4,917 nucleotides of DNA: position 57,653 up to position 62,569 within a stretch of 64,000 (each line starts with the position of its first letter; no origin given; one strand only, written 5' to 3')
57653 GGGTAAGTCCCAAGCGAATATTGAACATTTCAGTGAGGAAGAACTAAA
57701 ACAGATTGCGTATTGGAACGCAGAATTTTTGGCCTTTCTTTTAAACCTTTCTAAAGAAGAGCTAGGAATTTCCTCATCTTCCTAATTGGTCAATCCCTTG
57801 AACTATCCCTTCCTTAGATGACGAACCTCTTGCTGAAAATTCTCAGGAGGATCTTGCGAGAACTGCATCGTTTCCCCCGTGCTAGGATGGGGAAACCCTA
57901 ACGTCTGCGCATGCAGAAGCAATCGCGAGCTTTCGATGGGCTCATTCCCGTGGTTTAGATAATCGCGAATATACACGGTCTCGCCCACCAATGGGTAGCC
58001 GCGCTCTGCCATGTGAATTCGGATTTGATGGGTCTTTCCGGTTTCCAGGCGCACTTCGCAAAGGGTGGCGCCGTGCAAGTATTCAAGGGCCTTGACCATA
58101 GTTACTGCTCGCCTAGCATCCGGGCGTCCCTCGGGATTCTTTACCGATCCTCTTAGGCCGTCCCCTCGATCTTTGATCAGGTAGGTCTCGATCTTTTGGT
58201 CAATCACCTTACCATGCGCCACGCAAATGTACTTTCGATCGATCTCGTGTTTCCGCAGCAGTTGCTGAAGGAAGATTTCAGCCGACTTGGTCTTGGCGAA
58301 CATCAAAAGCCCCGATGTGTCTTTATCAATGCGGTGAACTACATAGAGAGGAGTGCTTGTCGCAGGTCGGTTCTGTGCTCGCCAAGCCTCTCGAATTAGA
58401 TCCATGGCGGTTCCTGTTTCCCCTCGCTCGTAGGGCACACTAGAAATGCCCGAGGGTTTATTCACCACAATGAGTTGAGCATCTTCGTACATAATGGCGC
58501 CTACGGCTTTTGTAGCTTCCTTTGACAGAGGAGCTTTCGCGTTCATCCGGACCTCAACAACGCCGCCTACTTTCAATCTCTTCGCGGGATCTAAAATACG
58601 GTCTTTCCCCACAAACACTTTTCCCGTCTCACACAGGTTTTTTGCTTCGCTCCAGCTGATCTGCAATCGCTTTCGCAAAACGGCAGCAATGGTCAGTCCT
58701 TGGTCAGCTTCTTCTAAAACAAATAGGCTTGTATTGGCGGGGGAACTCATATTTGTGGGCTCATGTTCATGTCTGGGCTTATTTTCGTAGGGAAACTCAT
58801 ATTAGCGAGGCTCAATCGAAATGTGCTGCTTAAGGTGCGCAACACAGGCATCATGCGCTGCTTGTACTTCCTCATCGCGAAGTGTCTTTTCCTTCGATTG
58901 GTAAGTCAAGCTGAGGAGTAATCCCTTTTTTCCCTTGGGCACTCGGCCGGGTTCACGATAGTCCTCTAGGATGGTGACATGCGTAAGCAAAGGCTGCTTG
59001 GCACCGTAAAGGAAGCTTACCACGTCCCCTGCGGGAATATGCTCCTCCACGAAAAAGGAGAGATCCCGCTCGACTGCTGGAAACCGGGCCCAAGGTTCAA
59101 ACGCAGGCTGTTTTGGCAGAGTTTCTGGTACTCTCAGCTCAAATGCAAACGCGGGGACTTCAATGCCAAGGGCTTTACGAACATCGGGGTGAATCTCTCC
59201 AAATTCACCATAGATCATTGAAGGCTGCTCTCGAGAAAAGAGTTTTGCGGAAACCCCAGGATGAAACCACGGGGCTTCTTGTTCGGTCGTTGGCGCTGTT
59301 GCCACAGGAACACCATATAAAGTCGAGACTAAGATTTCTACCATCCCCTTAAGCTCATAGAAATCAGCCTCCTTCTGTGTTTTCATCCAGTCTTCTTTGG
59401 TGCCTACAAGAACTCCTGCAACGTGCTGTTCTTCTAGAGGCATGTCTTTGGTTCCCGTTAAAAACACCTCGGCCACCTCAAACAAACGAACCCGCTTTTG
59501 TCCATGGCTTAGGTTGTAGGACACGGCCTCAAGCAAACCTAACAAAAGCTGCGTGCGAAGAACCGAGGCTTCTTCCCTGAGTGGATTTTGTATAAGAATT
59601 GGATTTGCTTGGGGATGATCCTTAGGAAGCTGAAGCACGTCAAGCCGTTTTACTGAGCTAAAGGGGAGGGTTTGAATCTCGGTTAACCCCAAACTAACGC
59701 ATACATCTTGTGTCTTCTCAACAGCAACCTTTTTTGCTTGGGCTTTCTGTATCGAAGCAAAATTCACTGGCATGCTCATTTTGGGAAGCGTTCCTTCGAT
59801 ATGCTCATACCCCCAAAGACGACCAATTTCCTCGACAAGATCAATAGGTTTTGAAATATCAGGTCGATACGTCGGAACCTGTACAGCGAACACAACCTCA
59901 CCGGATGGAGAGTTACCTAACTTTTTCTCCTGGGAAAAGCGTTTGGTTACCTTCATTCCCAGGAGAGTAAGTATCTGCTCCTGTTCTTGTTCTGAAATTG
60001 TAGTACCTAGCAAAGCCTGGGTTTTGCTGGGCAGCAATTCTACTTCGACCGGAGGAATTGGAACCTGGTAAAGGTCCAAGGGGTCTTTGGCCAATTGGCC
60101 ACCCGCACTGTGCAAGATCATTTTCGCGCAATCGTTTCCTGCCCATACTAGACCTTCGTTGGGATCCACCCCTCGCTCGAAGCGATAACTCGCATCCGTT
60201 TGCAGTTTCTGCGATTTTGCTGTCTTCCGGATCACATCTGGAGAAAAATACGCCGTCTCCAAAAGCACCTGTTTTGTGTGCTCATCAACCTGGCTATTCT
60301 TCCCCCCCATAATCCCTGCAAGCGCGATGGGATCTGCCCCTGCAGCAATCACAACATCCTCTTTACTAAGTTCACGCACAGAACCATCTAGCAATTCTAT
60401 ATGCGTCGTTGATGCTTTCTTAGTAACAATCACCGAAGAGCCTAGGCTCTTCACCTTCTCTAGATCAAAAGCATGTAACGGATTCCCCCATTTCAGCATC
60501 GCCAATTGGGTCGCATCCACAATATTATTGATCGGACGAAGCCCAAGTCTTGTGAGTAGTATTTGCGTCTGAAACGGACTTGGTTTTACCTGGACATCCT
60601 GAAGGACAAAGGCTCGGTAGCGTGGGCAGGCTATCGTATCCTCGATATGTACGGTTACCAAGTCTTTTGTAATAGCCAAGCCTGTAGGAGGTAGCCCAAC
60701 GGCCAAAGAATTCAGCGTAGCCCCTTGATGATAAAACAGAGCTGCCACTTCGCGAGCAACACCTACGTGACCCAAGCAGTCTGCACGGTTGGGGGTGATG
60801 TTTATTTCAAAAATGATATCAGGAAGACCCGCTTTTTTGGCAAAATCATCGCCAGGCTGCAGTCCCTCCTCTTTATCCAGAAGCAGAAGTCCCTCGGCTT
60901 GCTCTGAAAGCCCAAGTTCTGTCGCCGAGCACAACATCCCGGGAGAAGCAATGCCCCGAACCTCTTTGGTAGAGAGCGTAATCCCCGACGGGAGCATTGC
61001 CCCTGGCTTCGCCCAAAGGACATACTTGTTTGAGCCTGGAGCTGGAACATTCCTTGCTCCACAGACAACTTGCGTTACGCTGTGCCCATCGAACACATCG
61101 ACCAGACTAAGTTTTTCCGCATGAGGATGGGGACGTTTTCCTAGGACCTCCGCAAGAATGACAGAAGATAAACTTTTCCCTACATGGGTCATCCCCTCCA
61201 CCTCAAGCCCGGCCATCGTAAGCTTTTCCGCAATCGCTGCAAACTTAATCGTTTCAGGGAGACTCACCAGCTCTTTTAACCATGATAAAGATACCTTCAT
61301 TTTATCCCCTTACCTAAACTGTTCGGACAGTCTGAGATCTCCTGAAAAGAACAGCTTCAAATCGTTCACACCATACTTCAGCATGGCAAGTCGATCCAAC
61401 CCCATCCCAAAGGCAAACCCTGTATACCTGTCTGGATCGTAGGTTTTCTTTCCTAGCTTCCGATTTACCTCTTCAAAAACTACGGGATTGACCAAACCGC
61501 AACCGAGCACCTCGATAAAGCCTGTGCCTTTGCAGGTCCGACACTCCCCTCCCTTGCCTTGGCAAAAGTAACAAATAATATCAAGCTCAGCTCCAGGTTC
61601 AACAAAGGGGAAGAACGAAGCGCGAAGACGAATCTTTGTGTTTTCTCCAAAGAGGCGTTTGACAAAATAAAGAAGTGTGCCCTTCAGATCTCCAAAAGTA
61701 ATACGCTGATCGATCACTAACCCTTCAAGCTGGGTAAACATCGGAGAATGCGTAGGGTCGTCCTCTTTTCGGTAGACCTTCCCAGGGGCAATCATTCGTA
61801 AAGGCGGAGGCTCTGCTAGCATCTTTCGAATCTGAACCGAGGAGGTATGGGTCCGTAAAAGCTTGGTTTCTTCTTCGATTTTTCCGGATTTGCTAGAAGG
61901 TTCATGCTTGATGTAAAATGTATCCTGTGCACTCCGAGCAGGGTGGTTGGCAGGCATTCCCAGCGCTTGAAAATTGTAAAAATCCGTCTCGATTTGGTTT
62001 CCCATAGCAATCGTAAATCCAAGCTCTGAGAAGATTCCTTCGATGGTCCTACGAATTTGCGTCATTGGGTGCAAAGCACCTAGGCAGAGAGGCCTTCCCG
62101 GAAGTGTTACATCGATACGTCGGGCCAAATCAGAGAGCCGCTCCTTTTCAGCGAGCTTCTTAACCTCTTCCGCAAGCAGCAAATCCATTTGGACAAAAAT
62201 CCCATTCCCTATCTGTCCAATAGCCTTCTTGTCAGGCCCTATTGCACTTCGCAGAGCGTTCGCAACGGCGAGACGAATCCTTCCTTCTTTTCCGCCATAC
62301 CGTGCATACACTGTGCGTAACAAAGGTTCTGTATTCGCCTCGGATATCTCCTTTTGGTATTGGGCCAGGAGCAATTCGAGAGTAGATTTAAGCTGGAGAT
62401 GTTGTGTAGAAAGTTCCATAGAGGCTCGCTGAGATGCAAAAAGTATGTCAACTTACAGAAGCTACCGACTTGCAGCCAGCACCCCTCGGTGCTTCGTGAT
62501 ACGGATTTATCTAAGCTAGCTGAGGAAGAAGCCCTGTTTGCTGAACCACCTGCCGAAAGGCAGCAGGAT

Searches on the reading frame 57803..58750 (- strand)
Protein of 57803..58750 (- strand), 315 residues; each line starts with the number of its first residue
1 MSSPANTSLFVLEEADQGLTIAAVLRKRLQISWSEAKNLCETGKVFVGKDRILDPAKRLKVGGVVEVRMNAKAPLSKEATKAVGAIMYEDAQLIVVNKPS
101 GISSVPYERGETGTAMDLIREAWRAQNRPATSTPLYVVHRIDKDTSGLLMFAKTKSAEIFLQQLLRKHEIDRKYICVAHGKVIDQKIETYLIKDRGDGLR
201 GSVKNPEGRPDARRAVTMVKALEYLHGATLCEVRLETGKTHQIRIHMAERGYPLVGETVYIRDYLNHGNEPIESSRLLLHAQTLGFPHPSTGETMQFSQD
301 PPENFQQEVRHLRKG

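Call 13: search_protein_families(library=pfam, proteins=[window:57803-58750:-])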
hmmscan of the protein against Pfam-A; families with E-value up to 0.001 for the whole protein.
window:57803-58750:- (315 aa): 2 families
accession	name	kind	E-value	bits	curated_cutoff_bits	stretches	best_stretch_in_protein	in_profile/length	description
PF00849.27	PseudoU_synth_2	-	5e-29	101.9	26.8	1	92-248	1-151/152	RNA pseudouridylate synthase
PF01479.30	S4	-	0.00015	21.9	22.8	1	24-65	7-48/48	S4 domain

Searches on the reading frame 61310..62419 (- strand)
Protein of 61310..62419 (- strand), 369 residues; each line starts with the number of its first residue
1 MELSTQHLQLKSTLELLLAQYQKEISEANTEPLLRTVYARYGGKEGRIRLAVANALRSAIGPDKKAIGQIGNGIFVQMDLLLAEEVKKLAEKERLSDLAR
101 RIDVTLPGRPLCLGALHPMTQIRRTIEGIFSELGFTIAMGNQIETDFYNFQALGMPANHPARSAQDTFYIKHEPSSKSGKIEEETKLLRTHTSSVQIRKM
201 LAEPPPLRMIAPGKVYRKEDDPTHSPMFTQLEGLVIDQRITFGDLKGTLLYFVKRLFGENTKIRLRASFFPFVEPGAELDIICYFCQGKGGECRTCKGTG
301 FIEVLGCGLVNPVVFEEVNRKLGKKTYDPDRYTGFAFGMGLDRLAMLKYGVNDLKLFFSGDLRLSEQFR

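Call 13: search_protein_families(library=pfam, proteins=[window:61310-62419:-])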
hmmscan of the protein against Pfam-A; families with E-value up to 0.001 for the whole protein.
window:61310-62419:- (369 aa): 1 family
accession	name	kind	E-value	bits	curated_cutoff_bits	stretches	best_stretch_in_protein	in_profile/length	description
PF01409.25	tRNA-synt_2d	-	1.1e-88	297.3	19.8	1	102-368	2-246/246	tRNA synthetases class II core domain (F)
